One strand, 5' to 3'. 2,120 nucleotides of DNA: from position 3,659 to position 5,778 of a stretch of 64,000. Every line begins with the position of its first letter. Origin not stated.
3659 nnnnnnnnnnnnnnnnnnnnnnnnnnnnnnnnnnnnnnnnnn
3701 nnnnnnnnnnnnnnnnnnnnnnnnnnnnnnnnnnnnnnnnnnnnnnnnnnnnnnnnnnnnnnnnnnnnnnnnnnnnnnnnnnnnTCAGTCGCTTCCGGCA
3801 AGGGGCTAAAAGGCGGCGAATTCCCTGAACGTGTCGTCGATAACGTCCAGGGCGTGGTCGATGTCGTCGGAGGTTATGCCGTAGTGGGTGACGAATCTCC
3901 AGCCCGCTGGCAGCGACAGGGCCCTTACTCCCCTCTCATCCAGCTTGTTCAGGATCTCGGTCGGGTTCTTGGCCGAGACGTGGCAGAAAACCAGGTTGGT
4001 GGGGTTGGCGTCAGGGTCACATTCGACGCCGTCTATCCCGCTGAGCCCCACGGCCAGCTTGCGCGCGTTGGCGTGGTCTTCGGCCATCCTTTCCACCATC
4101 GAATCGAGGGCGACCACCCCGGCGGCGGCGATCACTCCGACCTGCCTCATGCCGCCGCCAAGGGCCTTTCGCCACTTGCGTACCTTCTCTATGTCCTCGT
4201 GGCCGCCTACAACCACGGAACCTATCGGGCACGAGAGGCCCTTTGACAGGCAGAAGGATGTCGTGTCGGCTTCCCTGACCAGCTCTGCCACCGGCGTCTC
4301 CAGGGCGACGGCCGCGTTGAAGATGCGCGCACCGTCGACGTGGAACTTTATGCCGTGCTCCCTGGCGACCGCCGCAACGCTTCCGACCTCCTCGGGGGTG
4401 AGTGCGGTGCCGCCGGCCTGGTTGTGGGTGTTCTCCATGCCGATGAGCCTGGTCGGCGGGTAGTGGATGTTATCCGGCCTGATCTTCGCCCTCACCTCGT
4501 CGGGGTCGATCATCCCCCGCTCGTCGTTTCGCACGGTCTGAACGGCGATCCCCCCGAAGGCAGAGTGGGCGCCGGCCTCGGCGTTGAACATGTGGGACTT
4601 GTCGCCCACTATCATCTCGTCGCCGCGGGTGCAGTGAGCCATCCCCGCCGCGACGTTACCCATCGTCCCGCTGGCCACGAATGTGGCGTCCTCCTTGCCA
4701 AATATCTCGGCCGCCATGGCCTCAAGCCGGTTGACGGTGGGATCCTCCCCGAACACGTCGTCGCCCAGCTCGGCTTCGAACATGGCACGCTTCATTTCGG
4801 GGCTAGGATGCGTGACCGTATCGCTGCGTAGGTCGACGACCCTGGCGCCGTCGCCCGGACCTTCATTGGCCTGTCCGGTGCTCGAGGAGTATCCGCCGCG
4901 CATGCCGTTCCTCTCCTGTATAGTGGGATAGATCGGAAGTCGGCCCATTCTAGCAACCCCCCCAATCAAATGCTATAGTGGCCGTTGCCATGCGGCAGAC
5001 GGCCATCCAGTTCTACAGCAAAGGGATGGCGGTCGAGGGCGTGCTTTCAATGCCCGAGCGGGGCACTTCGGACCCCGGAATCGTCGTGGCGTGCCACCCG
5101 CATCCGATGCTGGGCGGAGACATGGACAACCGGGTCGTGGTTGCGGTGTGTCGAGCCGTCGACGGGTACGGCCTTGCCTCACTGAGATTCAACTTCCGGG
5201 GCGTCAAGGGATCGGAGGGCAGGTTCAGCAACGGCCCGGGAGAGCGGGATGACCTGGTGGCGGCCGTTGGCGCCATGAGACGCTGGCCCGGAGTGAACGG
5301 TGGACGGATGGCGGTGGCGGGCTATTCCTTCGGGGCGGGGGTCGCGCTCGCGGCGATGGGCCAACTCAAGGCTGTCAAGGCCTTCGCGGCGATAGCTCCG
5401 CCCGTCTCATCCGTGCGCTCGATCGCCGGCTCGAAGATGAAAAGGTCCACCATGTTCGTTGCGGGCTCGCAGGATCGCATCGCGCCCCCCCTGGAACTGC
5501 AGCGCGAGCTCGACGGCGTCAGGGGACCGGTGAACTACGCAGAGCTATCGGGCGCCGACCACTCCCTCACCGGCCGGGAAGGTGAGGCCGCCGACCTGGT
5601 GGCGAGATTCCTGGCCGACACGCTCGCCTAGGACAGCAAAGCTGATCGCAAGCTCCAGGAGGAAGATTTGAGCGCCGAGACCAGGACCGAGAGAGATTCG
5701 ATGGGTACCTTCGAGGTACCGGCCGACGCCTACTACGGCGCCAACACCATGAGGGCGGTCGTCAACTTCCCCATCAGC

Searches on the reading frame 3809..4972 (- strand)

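Call 28: search_protein_families(library=pfam, proteins=[window:3809-4972:-], max_evalue=0.00001)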
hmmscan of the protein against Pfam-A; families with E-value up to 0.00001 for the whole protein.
window:3809-4972:- (388 aa): 3 families
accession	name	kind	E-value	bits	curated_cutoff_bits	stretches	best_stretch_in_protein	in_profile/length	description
PF01212.27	Beta_elim_lyase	-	1.4e-102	343.4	27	1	47-330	1-285/288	Beta-eliminating lyase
PF01041.23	DegT_DnrJ_EryC1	-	9.9e-09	35.3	19.8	1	65-350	11-302/360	DegT/DnrJ/EryC1/StrS aminotransferase family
PF00266.25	Aminotran_5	-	6.8e-08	32.3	21.5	1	97-277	65-232/371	Aminotransferase class-V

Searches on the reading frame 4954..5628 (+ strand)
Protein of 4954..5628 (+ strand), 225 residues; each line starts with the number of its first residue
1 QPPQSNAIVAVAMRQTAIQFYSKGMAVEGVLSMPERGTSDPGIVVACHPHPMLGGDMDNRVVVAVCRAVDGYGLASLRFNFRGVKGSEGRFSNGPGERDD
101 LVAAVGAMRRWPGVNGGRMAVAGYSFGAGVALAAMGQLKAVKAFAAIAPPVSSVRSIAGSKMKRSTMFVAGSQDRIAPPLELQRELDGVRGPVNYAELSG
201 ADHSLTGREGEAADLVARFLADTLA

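Call 28: search_protein_families(library=pfam, proteins=[window:4954-5628:+], max_evalue=0.00001)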
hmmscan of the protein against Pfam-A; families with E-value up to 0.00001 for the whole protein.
window:4954-5628:+ (225 aa): 3 families
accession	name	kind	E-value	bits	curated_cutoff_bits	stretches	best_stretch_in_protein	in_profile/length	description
PF20408.4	Abhydrolase_11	-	1.9e-06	28.2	27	1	54-209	12-171/193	Alpha/beta hydrolase domain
PF12740.14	PETase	-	3.6e-06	27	28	1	114-206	122-214/263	PET hydrolase-like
PF02129.25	Peptidase_S15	-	4.9e-06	26.9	23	1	73-159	51-139/262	X-Pro dipeptidyl-peptidase (S15 family)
